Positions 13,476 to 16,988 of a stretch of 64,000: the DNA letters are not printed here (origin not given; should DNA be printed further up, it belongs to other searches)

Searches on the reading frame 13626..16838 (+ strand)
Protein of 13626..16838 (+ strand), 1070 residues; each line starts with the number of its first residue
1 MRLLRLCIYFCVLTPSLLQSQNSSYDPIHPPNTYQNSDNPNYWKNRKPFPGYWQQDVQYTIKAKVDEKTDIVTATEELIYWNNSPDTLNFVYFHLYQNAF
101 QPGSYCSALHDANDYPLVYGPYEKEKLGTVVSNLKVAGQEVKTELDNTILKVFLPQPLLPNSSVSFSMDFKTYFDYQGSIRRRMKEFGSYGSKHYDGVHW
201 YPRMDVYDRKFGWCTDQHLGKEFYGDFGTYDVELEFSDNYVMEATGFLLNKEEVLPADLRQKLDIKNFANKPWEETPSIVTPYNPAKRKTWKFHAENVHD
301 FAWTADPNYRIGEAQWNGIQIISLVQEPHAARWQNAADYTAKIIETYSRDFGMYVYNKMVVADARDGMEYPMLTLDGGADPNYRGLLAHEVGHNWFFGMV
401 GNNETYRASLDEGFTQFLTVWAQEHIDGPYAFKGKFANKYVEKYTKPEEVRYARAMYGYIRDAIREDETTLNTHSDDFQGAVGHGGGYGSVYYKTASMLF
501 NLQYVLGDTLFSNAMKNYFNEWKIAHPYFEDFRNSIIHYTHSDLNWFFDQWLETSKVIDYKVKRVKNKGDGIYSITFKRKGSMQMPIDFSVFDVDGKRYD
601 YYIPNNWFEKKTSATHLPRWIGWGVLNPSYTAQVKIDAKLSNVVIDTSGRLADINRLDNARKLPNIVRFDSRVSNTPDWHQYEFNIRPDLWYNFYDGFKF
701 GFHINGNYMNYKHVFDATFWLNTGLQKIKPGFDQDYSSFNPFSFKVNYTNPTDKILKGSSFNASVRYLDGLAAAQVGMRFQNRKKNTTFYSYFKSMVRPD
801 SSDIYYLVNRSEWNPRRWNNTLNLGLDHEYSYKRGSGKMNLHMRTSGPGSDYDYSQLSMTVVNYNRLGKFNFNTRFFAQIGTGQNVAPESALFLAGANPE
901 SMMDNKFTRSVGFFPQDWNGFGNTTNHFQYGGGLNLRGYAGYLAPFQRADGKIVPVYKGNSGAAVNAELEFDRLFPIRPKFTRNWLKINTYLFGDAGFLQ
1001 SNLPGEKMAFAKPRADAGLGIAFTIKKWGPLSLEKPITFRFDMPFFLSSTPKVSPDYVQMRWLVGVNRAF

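Call 22: find_homologous_proteins(query=window:13626-16835:+, max_evalue=1e-50)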
Query window:13626-16835:+ (1070 aa): 4003 proteins with E <= 1e-50 among 8000 candidates; the best 120 are listed.
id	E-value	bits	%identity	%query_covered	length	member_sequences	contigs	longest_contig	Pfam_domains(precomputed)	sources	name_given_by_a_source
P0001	0.0e+0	2557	100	100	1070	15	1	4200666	PF01433.27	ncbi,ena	-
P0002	0.0e+0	2148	82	100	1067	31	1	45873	PF01433.27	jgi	jgi:aminopeptidase N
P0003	0.0e+0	1797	69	100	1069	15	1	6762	PF01433.27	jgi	-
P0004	0.0e+0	1794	70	100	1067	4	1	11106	PF01433.27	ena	-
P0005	0.0e+0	1785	69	100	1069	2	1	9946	PF01433.27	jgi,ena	-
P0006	0.0e+0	1779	68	100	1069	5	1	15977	PF01433.27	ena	-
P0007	0.0e+0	1776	70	98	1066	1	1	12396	PF01433.27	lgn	-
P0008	0.0e+0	1776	70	99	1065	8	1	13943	PF01433.27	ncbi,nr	ncbi:MAG: M1 family peptidase [Bacteroidia bacterium]|nr:M1 family peptidase [Bacteroidia bacterium]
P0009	0.0e+0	1769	68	100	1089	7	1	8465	PF01433.27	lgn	-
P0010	0.0e+0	1768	70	98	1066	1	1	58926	PF01433.27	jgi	jgi:hypothetical protein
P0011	0.0e+0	1761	69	99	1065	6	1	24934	PF01433.27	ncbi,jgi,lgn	jgi:aminopeptidase N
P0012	0.0e+0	1743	68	99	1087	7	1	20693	PF01433.27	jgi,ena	-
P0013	0.0e+0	1722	67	100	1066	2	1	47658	PF01433.27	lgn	-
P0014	0.0e+0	1709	66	100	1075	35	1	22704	PF01433.27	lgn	-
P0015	0.0e+0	1709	66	100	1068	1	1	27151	PF01433.27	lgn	-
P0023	0.0e+0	1623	64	100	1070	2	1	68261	PF01433.27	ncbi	ncbi:MAG: M1 family aminopeptidase [Flavobacteriales bacterium]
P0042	0.0e+0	1466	59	98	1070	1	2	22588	PF01433.27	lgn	-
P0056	0.0e+0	1444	59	99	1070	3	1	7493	PF01433.27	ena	-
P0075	0.0e+0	1432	58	100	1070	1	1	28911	PF01433.27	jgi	-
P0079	0.0e+0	1426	58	100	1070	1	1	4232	PF01433.27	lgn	-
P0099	0.0e+0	1414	58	100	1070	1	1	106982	PF01433.27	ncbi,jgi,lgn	-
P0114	0.0e+0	1409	58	100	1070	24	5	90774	PF01433.27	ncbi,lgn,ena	-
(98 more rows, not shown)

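Call 23: find_encoding_contigs(protein=P0001, flank=3000, max_places=5)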
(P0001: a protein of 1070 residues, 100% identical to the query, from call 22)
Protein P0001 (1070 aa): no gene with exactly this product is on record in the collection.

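Call 24: find_encoding_contigs(protein=P0002, flank=6000, max_places=5)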
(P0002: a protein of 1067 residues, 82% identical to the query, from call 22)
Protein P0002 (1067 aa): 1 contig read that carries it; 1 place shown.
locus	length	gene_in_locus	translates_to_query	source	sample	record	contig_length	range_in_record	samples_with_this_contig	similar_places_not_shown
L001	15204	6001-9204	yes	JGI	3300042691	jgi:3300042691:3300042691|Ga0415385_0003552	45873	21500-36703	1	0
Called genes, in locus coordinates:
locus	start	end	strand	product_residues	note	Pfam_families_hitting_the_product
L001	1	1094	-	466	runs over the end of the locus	-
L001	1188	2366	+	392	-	PF13439:Glyco_transf_4, PF13579:Glyco_trans_4_4, PF00534:Glycos_transf_1, PF13692:Glyco_trans_1_4 (faint)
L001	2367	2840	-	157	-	PF02590:SPOUT_MTase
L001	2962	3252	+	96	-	PF18765:Polbeta, PF01909:NTP_transf_2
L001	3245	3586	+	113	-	PF01934:HepT-like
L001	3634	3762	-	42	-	-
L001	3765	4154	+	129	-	PF16022:DUF4783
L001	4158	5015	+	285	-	PF02749:QRPTase_N, PF01729:QRPTase_C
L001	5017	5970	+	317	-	PF03631:Virul_fac_BrkB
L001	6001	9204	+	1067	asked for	PF01433:Peptidase_M1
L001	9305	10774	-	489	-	PF01943:Polysacc_synt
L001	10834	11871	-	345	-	PF00534:Glycos_transf_1, PF13692:Glyco_trans_1_4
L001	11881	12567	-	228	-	PF05175:MTS, PF02353:CMAS, PF05401:NodS, PF13489:Methyltransf_23, PF13649:Methyltransf_25, PF13847:Methyltransf_31, PF08241:Methyltransf_11, PF08242:Methyltransf_12, +1 more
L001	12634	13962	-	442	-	PF13439:Glyco_transf_4, PF13579:Glyco_trans_4_4, PF00534:Glycos_transf_1 (weak)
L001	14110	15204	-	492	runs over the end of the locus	PF04244:DPRP, PF03441:FAD_binding_7 (weak)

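Call 28: find_encoding_contigs(protein=P0010, flank=4000, max_places=3)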
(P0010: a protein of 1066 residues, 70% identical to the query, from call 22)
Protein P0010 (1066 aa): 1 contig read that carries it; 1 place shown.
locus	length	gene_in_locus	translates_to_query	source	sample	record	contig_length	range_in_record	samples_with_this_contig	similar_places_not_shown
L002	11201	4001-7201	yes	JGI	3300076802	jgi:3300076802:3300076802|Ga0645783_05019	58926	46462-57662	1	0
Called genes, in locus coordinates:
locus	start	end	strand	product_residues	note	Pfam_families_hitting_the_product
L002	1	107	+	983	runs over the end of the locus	PF00176:SNF2-rel_dom, PF00271:Helicase_C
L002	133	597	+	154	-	PF02631:RecX_HTH2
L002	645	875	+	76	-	-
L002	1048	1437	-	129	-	-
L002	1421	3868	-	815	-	PF01804:Penicil_amidase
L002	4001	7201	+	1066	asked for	PF01433:Peptidase_M1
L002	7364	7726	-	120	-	-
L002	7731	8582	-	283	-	PF00331:Glyco_hydro_10, PF01229:Glyco_hydro_39, PF11790:Glyco_hydro_cc (weak)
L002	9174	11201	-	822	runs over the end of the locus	PF08245:Mur_ligase_M, PF01168:Ala_racemase_N, PF00842:Ala_racemase_C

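Call 29: find_encoding_contigs(protein=P0011, flank=4000, max_places=3)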
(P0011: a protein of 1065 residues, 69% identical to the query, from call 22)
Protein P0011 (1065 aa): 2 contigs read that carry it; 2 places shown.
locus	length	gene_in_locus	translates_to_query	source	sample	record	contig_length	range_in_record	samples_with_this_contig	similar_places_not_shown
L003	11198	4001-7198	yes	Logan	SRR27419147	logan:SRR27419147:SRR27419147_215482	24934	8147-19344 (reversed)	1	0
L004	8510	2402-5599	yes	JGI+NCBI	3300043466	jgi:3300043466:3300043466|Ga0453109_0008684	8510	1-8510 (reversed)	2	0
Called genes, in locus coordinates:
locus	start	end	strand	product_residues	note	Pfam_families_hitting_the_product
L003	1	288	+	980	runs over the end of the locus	PF08455:SNF2_assoc (faint), PF00176:SNF2-rel_dom, PF00271:Helicase_C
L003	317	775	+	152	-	PF21982:RecX_HTH1 (faint), PF02631:RecX_HTH2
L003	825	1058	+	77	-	-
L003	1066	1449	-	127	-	-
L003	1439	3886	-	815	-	PF01804:Penicil_amidase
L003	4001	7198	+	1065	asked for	PF01433:Peptidase_M1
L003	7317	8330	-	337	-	PF00730:HhH-GPD, PF00633:HHH (weak), PF14815:NUDIX_4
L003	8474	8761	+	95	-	PF00216:Bac_DNA_binding, PF18291:HU-HIG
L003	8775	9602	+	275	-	PF23914:TPR_CcmH_CycH (weak), PF13432:TPR_16 (faint), PF14559:TPR_19 (faint), PF14561:TPR_20 (faint), PF07719:TPR_2 (faint), PF13414:TPR_11 (faint), PF13431:TPR_17 (faint)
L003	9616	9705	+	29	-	-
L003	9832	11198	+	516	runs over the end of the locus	PF10150:RNase_E_G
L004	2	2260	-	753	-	?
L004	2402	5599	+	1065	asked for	PF01433:Peptidase_M1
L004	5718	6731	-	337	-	PF00730:HhH-GPD, PF00633:HHH (weak), PF14815:NUDIX_4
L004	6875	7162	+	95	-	PF00216:Bac_DNA_binding, PF18291:HU-HIG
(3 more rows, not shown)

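Call 30: find_encoding_contigs(protein=P0006, flank=4000, max_places=3)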
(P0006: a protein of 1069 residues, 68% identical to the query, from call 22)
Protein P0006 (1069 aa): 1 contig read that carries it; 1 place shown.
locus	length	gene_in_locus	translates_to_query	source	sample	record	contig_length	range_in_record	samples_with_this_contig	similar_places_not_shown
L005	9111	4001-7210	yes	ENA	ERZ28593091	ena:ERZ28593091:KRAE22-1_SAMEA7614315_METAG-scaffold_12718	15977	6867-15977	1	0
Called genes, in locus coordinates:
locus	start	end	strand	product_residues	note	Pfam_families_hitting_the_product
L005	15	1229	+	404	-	PF13439:Glyco_transf_4, PF00534:Glycos_transf_1, PF13692:Glyco_trans_1_4 (weak)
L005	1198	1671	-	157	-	PF02590:SPOUT_MTase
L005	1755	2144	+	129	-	PF16022:DUF4783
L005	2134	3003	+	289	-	PF02749:QRPTase_N, PF01729:QRPTase_C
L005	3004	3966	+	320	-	PF03631:Virul_fac_BrkB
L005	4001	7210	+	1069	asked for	PF01433:Peptidase_M1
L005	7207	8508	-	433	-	PF08245:Mur_ligase_M, PF02875:Mur_ligase_C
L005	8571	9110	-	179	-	?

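Call 33: list_cluster_members(proteins=[P0001, P0002])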
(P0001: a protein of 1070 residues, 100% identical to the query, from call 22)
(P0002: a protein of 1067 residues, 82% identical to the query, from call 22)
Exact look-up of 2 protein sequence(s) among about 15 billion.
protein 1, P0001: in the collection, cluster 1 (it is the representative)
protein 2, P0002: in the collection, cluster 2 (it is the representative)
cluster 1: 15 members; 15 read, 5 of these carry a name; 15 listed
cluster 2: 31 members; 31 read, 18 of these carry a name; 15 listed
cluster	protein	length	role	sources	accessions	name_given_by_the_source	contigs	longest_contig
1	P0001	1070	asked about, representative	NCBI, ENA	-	-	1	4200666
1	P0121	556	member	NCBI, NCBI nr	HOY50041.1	MAG TPA: M1 family metallopeptidase, partial [Flavobacteriales bacterium] | M1 family metallopeptidase [Flavobacteriales bacterium]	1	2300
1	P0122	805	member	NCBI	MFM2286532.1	MAG: hypothetical protein RLZZ543_2029, partial [Bacteroidota bacterium]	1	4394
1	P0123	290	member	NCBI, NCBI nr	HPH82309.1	MAG TPA: hypothetical protein PL185_07030, partial [Flavobacteriales bacterium] | hypothetical protein [Flavobacteriales bacterium]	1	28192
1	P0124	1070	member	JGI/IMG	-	aminopeptidase N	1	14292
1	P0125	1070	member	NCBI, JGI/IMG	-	hypothetical protein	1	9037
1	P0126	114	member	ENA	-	-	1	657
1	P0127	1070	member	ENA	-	-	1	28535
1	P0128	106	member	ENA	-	-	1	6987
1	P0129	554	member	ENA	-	-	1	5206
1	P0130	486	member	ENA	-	-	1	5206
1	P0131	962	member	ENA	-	-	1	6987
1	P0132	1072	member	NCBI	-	-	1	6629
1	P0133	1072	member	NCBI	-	-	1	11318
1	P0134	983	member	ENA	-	-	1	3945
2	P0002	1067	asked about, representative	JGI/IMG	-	aminopeptidase N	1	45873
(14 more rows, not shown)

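Call 34: find_encoding_contigs(protein=P0127, flank=5000, max_places=4)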
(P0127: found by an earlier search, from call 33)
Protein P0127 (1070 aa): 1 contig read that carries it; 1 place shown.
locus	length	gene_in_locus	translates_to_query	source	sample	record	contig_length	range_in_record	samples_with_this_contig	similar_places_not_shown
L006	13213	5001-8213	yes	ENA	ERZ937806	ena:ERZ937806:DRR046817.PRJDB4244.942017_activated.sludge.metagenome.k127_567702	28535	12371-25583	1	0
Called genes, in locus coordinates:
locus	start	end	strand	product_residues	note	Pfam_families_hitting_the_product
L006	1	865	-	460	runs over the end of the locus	-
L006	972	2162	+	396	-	PF13439:Glyco_transf_4, PF13579:Glyco_trans_4_4 (weak), PF00534:Glycos_transf_1 (weak)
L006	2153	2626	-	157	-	PF02590:SPOUT_MTase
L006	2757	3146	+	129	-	PF16022:DUF4783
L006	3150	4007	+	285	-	PF02749:QRPTase_N, PF01729:QRPTase_C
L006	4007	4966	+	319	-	PF03631:Virul_fac_BrkB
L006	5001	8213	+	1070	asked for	PF01433:Peptidase_M1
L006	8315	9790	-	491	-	PF01943:Polysacc_synt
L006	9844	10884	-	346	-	PF00534:Glycos_transf_1, PF13692:Glyco_trans_1_4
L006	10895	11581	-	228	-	PF02353:CMAS, PF05175:MTS, PF05401:NodS, PF13489:Methyltransf_23, PF13649:Methyltransf_25, PF13847:Methyltransf_31, PF08241:Methyltransf_11, PF08242:Methyltransf_12, +1 more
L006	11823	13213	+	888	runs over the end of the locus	PF13385:Laminin_G_3, PF18962:Por_Secre_tail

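Call 35: find_encoding_contigs(protein=P0124, flank=5000, max_places=4)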
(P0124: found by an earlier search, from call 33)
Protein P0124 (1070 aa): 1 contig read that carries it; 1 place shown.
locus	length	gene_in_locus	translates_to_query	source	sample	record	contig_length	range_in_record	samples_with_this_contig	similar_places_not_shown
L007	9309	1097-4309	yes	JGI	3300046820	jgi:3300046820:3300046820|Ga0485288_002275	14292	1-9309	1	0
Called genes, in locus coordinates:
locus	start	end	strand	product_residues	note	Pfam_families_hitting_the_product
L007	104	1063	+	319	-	PF03631:Virul_fac_BrkB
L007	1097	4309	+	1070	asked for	PF01433:Peptidase_M1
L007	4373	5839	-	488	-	PF01943:Polysacc_synt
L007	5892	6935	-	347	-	PF00534:Glycos_transf_1, PF13692:Glyco_trans_1_4, PF13524:Glyco_trans_1_2 (weak)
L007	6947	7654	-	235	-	PF05175:MTS, PF02353:CMAS, PF05401:NodS, PF13489:Methyltransf_23, PF13847:Methyltransf_31, PF08241:Methyltransf_11, PF08242:Methyltransf_12, PF13649:Methyltransf_25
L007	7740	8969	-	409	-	PF13439:Glyco_transf_4, PF13579:Glyco_trans_4_4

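Call 36: find_encoding_contigs(protein=P0133, flank=5000, max_places=4)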
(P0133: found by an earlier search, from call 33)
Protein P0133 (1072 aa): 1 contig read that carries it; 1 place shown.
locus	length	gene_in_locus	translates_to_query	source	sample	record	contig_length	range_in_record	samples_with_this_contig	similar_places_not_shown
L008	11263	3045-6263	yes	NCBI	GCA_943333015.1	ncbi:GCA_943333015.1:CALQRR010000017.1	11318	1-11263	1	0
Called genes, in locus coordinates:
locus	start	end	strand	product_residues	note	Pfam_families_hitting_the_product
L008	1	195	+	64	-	?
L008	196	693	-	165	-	PF02590:SPOUT_MTase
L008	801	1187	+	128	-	PF16022:DUF4783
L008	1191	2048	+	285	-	PF02749:QRPTase_N, PF01729:QRPTase_C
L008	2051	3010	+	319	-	PF03631:Virul_fac_BrkB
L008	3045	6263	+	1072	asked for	PF01433:Peptidase_M1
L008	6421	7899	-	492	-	PF01943:Polysacc_synt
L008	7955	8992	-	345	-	PF00534:Glycos_transf_1, PF13692:Glyco_trans_1_4, PF13524:Glyco_trans_1_2 (weak)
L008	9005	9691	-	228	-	PF02353:CMAS, PF05175:MTS, PF05401:NodS, PF13489:Methyltransf_23, PF13649:Methyltransf_25, PF13847:Methyltransf_31, PF08241:Methyltransf_11, PF08242:Methyltransf_12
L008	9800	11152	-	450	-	PF13579:Glyco_trans_4_4, PF13439:Glyco_transf_4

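Call 67: find_encoding_contigs(protein=P0125, flank=3000, max_places=4)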
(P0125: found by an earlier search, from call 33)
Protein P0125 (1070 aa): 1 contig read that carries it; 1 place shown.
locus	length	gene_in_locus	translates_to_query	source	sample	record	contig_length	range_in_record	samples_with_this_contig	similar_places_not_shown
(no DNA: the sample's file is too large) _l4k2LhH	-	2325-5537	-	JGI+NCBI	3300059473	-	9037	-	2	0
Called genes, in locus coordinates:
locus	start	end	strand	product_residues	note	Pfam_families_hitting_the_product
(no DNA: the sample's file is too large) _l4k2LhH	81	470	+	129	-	PF16022:DUF4783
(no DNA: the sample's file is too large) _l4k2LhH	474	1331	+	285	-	PF02749:QRPTase_N, PF01729:QRPTase_C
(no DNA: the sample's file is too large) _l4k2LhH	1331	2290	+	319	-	PF03631:Virul_fac_BrkB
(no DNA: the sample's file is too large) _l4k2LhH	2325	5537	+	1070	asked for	PF01433:Peptidase_M1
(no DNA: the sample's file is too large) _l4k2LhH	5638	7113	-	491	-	PF01943:Polysacc_synt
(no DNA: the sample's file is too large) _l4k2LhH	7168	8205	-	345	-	PF00534:Glycos_transf_1, PF13692:Glyco_trans_1_4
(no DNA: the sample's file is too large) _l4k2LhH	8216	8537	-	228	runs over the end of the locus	PF02353:CMAS, PF05175:MTS, PF05401:NodS, PF13489:Methyltransf_23, PF13649:Methyltransf_25, PF13847:Methyltransf_31, PF08241:Methyltransf_11, PF08242:Methyltransf_12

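Call 79: search_protein_families(library=pfam, proteins=[window:13626-16838:+], max_evalue=0.00001)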
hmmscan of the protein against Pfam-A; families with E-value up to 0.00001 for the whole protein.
window:13626-16838:+ (1070 aa): 1 family
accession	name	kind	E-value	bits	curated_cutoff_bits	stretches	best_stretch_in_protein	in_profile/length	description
PF01433.26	Peptidase_M1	-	5.9e-13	49.4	27.7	1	386-551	70-218/218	Peptidase family M1 domain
